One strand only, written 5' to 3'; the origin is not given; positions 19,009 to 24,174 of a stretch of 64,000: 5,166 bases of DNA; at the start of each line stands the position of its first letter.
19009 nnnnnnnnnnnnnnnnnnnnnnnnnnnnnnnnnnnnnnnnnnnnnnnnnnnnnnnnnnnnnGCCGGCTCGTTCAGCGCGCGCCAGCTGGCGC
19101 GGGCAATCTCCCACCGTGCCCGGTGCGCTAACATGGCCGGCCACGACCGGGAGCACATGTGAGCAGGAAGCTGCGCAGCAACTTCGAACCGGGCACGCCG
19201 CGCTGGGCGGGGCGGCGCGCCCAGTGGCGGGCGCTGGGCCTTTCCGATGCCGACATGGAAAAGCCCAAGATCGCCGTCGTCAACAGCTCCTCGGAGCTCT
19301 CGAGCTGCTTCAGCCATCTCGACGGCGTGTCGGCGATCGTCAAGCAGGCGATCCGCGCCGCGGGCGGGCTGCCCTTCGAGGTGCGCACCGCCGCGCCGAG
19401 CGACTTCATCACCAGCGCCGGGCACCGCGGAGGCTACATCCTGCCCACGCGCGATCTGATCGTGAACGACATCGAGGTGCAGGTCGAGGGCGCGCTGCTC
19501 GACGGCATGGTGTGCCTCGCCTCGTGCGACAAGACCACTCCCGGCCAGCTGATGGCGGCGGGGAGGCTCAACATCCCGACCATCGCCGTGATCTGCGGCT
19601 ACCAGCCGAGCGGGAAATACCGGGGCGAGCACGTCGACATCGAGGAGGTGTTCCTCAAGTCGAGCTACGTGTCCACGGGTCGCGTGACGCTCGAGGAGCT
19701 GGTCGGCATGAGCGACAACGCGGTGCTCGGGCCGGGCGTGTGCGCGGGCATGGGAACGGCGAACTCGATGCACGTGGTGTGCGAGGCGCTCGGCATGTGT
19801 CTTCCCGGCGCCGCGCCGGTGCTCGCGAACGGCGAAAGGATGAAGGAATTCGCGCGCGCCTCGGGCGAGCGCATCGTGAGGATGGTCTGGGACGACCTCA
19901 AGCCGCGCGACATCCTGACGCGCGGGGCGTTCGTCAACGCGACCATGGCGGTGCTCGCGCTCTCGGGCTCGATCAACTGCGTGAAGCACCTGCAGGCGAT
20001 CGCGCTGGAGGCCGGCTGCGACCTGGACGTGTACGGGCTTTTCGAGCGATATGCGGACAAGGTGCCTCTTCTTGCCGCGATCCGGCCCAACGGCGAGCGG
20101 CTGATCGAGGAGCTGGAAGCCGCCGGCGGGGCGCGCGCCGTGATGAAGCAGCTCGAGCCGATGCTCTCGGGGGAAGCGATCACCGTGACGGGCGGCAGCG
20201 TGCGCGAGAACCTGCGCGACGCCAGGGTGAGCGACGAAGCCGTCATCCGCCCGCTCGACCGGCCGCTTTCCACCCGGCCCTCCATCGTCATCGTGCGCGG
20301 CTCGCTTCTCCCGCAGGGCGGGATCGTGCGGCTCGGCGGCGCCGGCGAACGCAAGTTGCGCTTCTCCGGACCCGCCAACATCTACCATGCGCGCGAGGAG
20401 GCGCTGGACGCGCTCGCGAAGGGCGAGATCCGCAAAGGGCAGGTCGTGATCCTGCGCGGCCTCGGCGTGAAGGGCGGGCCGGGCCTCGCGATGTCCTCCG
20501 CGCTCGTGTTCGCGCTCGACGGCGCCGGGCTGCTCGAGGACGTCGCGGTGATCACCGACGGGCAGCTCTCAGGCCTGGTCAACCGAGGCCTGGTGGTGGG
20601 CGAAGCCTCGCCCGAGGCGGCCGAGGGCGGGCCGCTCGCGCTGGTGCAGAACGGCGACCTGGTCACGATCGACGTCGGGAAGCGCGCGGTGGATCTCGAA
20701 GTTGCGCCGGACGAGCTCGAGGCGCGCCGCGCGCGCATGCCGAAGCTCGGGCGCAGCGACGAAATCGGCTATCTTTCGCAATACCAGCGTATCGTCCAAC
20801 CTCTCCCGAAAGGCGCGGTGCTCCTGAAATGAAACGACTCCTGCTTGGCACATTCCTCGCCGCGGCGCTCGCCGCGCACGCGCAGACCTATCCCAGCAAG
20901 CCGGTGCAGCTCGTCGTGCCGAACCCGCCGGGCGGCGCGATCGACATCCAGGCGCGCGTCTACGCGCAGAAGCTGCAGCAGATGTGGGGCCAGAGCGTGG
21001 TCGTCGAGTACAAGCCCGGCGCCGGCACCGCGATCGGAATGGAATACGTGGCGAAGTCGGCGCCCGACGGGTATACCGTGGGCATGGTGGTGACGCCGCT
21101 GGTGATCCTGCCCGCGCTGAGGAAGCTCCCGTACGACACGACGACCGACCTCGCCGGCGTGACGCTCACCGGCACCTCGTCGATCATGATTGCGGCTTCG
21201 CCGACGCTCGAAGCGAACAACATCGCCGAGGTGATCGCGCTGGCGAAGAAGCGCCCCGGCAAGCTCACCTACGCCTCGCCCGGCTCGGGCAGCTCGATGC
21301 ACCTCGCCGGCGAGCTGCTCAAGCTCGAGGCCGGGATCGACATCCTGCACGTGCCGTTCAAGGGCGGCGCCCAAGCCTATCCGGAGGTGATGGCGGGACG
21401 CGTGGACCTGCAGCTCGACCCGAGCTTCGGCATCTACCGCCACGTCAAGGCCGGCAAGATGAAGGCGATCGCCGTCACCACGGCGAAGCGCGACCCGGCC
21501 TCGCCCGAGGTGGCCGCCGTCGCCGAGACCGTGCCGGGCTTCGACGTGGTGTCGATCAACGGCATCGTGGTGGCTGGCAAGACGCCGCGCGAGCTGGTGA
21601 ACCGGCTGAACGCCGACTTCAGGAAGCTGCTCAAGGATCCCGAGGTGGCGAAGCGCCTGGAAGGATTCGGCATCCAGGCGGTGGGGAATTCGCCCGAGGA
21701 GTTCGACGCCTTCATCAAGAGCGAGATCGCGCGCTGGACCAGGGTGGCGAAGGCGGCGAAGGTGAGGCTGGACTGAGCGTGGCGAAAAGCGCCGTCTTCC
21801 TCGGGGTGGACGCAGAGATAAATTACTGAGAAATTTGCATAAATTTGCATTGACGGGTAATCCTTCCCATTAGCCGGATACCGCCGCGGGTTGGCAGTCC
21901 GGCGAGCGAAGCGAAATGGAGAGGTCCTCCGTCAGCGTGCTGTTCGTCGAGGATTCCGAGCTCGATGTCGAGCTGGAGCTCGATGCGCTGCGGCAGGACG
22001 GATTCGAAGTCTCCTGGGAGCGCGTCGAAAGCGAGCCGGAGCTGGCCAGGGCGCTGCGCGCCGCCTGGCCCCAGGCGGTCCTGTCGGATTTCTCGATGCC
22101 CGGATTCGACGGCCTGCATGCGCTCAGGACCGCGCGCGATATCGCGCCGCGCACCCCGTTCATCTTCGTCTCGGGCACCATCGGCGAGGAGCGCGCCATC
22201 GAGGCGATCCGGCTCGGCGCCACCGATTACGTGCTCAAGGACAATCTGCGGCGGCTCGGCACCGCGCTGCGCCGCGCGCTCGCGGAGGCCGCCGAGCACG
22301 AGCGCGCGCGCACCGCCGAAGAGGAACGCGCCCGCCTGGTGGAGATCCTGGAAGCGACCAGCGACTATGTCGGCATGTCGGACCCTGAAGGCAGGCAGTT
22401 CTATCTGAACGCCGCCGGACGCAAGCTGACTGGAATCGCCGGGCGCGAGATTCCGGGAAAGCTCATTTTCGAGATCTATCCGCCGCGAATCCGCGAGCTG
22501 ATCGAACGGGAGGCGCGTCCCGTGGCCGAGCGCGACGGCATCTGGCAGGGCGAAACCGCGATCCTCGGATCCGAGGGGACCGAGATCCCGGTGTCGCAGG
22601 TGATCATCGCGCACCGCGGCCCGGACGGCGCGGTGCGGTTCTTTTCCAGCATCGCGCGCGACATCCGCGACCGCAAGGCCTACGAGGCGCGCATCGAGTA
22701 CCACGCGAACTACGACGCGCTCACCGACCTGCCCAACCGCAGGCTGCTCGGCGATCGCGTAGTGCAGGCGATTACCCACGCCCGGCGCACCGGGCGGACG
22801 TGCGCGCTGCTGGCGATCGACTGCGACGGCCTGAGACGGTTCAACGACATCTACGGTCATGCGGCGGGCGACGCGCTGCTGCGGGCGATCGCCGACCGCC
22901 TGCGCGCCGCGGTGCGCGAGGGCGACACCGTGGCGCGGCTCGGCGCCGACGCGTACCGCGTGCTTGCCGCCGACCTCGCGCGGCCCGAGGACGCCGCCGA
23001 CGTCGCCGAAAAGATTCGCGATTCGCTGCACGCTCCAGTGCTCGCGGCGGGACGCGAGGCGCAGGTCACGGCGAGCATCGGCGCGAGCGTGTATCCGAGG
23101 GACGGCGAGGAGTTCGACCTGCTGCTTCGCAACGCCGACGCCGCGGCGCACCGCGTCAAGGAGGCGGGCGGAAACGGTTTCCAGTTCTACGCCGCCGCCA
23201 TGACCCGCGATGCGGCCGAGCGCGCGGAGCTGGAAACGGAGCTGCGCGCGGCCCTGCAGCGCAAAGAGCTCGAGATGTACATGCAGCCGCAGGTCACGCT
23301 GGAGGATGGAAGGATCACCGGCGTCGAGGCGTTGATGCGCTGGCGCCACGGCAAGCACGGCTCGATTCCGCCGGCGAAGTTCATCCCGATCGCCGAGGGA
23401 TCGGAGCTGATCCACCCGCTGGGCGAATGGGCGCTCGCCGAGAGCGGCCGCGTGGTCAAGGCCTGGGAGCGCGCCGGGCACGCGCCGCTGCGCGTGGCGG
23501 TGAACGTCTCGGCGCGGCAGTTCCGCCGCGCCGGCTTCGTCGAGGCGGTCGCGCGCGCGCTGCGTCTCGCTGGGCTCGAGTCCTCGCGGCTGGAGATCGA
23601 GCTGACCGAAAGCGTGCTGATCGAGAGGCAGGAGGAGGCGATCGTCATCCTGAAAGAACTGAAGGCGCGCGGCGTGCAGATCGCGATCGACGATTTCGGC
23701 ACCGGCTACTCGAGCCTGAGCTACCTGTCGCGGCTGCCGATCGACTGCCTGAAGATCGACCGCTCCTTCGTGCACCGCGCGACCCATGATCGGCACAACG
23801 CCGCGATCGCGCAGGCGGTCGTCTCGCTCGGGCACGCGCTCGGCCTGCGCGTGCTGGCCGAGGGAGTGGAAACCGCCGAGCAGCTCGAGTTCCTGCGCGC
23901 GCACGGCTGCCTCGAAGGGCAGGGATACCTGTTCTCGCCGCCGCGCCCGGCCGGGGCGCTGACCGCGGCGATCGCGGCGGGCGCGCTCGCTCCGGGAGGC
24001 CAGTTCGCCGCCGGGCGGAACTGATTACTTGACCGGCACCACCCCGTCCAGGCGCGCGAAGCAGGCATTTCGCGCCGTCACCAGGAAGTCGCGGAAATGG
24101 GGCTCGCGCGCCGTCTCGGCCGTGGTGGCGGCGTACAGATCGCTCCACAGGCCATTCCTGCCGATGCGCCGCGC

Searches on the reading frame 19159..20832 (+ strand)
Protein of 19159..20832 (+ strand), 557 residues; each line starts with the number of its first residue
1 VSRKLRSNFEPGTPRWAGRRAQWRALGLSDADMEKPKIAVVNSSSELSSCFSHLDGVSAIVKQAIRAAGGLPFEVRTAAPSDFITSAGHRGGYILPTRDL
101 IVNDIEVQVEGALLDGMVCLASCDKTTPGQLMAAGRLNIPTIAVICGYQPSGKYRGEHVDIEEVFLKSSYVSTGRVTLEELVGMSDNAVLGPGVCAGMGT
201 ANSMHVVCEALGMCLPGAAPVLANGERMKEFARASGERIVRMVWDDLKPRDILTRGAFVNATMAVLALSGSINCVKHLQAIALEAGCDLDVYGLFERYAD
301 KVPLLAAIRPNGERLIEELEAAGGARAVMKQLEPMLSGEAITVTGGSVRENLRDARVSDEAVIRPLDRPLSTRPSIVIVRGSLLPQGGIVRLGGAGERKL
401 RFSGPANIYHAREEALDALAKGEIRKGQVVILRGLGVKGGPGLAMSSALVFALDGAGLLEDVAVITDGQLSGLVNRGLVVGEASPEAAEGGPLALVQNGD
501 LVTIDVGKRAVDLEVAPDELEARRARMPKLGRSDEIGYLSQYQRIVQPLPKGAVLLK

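Call 31: search_protein_families(library=ncbifam, proteins=[window:19159-20832:+], max_evalue=1e-10)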
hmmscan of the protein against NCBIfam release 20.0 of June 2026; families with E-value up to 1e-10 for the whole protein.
window:19159-20832:+ (557 aa): 8 families
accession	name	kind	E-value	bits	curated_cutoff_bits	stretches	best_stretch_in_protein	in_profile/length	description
NF002068.0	PRK00911.1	subfamily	1.2e-153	512.6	644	1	14-555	14-555/559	dihydroxy-acid dehydratase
TIGR00110.1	ilvD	equivalog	4.7e-146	487.5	618.15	1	19-555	2-541/543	dihydroxy-acid dehydratase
NF004784.0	PRK06131.1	subfamily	9.6e-119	397.4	539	1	12-555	19-560/576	dihydroxy-acid dehydratase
NF009559.0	PRK13016.1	equivalog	6.7e-108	361.4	882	1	5-553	10-559/578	L-arabinonate dehydratase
NF009560.0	PRK13017.1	subfamily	2.5e-107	359.5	684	1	25-555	34-575/595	dihydroxy-acid dehydratase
NF009103.0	PRK12448.1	equivalog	2.2e-101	340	710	2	4-354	3-363/616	dihydroxy-acid dehydratase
TIGR01196.1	edd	equivalog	1.4e-49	168.9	708.25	1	32-532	61-573/601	phosphogluconate dehydratase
TIGR03432.1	yjhG_yagF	hypoth_equivalog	4.1e-41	140.8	808.15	2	63-354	95-390/640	YjhG/YagF family D-xylonate dehydratase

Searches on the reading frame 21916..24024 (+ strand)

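Call 31: search_protein_families(library=ncbifam, proteins=[window:21916-24024:+], max_evalue=1e-10)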
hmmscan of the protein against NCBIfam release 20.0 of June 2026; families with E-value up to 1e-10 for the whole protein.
window:21916-24024:+ (702 aa): 29 families (the best 25 are shown)
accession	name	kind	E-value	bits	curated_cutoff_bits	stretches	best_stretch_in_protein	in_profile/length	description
NF045675.1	PhdiestaseDibA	equivalog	7.6e-148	493.6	980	1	119-683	57-622/623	phosphodiesterase DibA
NF053781.1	cdiGMPphdstlr2612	equivalog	2.6e-117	393.1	1600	1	124-684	702-1263/1268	Tlr1612 family c-di-GMP phosphodiesterase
NF007474.0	PRK10060.1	equivalog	1.6e-111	373.5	782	1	151-683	123-651/663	cyclic di-GMP phosphodiesterase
NF008467.0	PRK11359.1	equivalog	2.3e-103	346.7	857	1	253-682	365-788/800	oxygen-sensing cyclic-di-GMP phosphodiesterase DosP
NF052458.1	PhdiestGepA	equivalog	8.1e-90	302.1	1200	1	260-678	421-833/840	phosphodiesterase GepA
NF008807.1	PRK11829.1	equivalog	1.3e-78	264.8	733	1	268-685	246-661/670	biofilm formation regulator HmsP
NF007298.0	PRK09776.1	equivalog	2.6e-58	197.8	1135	1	135-681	551-1101/1111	diguanylate cyclase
NF007839.0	PRK10551.1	equivalog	5.4e-50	170.4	461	1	436-685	261-509/518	cyclic di-GMP phosphodiesterase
NF052596.1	RR_EAL_PvrR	equivalog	1.2e-49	169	580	1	332-676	33-379/398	response regulator cyclic di-GMP phosphodiesterase PvrR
NF045673.1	c-di-GMPRcptLapD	equivalog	1.4e-38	132.6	1020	1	260-678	232-646/647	cyclic di-GMP receptor LapD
NF007423.1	PRK09966.1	equivalog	3.9e-38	131.4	325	1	257-415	232-390/390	diguanylate cyclase DgcN/YfiN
NF047466.1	hybrid_RR_LvrB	exception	4.6e-36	124.8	500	1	7-146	5-144/377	hybrid histidine kinase/response regulator LvrB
TIGR00254.1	GGDEF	domain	3.8e-32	111.3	37.4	1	261-422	2-164/168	diguanylate cyclase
NF038266.1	diguan_SiaD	equivalog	9.2e-30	103.8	290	1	257-420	87-250/252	biofilm regulation diguanylate cyclase SiaD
NF007135.0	PRK09581.1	equivalog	4e-29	101.7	474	1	258-420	287-450/457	PleD family two-component system response regulator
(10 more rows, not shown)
